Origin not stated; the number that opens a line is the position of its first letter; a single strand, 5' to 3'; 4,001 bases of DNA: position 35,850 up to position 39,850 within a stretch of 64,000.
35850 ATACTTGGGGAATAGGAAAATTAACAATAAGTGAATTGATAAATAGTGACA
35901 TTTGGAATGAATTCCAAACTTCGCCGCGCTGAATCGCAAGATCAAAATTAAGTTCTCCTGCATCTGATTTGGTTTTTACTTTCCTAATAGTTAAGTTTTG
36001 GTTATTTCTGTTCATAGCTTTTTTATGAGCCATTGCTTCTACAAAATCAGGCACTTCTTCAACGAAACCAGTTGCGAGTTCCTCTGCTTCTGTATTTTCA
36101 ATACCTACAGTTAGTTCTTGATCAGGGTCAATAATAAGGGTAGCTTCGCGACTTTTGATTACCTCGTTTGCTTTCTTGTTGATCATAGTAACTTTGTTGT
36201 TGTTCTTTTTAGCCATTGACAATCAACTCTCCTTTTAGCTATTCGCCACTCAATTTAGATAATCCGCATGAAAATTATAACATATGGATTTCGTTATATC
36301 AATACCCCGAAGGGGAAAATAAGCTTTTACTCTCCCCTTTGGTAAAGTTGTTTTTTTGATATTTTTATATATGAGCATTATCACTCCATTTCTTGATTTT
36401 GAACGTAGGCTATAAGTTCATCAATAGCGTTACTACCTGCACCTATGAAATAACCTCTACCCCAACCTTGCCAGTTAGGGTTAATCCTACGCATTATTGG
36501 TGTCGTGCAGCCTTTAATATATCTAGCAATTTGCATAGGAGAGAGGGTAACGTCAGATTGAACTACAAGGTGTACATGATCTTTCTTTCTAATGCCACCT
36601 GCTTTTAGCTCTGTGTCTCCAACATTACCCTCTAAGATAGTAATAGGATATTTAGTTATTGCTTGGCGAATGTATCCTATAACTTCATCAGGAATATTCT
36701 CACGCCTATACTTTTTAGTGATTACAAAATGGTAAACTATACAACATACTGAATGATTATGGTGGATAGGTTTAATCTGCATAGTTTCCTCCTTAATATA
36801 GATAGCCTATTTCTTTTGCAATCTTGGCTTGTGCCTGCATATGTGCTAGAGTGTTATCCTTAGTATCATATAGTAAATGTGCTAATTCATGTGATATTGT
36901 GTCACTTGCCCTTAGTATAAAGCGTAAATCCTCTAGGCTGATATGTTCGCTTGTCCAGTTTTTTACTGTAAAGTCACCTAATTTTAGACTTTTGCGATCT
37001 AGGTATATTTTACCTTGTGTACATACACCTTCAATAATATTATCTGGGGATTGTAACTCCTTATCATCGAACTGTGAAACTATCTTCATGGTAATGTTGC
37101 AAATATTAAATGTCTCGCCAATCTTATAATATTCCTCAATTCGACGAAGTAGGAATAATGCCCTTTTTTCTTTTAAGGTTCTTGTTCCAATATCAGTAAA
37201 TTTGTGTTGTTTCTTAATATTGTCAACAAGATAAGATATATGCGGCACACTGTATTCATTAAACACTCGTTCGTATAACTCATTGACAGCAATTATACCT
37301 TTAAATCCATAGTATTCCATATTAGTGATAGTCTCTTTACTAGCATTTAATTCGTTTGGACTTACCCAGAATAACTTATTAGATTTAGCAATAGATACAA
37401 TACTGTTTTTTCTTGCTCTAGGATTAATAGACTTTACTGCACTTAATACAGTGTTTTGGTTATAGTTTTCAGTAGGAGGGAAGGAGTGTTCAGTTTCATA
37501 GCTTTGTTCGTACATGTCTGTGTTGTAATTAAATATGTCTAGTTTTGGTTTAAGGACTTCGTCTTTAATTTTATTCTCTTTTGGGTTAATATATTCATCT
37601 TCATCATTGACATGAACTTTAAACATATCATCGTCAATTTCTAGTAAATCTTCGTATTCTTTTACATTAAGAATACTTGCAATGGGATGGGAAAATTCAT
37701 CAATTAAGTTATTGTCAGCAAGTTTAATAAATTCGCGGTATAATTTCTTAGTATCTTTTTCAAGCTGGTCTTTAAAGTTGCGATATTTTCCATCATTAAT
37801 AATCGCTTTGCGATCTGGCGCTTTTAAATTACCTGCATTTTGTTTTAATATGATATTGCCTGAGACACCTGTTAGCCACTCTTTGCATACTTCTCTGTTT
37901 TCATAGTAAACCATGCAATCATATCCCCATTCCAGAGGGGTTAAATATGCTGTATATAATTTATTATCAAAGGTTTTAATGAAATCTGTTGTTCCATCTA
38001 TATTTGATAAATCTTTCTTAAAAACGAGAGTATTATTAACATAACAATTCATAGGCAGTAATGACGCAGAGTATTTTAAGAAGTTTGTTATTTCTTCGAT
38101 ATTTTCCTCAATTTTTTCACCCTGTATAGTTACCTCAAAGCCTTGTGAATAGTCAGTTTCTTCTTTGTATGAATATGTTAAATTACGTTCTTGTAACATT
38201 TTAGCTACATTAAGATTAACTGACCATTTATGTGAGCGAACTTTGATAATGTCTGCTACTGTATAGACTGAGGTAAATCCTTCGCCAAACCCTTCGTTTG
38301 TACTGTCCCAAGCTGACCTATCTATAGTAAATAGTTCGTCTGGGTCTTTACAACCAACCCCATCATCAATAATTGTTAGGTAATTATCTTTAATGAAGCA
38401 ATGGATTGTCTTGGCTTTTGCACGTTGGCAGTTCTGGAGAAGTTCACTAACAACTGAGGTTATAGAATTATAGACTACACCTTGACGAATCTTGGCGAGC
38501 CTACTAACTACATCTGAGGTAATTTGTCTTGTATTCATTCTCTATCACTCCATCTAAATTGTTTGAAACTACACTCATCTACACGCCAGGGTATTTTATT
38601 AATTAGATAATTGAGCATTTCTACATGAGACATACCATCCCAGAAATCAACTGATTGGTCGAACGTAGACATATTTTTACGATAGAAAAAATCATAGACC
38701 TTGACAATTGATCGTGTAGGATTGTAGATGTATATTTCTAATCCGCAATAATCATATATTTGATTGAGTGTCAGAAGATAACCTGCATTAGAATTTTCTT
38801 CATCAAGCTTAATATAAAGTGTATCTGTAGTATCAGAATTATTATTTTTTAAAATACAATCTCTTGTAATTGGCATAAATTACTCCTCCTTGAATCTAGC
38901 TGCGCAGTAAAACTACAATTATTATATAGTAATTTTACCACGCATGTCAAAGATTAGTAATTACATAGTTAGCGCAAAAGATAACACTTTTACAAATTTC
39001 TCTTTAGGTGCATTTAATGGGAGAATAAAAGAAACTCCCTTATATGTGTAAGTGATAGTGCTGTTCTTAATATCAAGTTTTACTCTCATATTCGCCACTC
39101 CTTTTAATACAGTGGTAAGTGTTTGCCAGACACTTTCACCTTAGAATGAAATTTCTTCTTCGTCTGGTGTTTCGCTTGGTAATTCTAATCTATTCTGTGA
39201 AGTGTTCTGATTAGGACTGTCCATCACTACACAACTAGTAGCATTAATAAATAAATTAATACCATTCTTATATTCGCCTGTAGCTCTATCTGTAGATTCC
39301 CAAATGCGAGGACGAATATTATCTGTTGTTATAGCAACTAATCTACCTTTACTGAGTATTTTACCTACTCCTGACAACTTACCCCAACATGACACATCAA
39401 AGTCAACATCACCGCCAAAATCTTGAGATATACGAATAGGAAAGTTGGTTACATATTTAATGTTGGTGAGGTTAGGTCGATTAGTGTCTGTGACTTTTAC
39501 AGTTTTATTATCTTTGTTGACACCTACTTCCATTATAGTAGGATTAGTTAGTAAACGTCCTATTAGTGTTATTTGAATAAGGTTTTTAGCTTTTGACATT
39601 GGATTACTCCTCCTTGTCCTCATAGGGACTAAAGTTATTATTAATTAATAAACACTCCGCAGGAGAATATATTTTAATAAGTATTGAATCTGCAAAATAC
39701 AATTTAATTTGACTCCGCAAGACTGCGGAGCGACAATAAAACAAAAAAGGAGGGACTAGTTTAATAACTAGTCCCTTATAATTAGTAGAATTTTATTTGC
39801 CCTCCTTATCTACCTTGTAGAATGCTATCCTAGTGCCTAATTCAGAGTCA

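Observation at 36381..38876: Undescribed three-gene operon: small protein, GHKL ATPase fused to an HExxH zincin, and a domesticated IS200/IS605-type Y1 HUH nuclease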

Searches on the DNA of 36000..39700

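Call 89: search_rna_families(source=window, start=36000, end=39700, threshold=evalue, max_evalue=1)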
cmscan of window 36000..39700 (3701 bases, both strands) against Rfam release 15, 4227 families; matches with E-value up to 1: 1.
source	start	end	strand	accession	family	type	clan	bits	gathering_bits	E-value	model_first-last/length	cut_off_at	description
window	39304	39336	+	RF01648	ceN65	Gene; snRNA; snoRNA; CD-box;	-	19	48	0.97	1-65/65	no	Caenorhabditis snoRNA ceN65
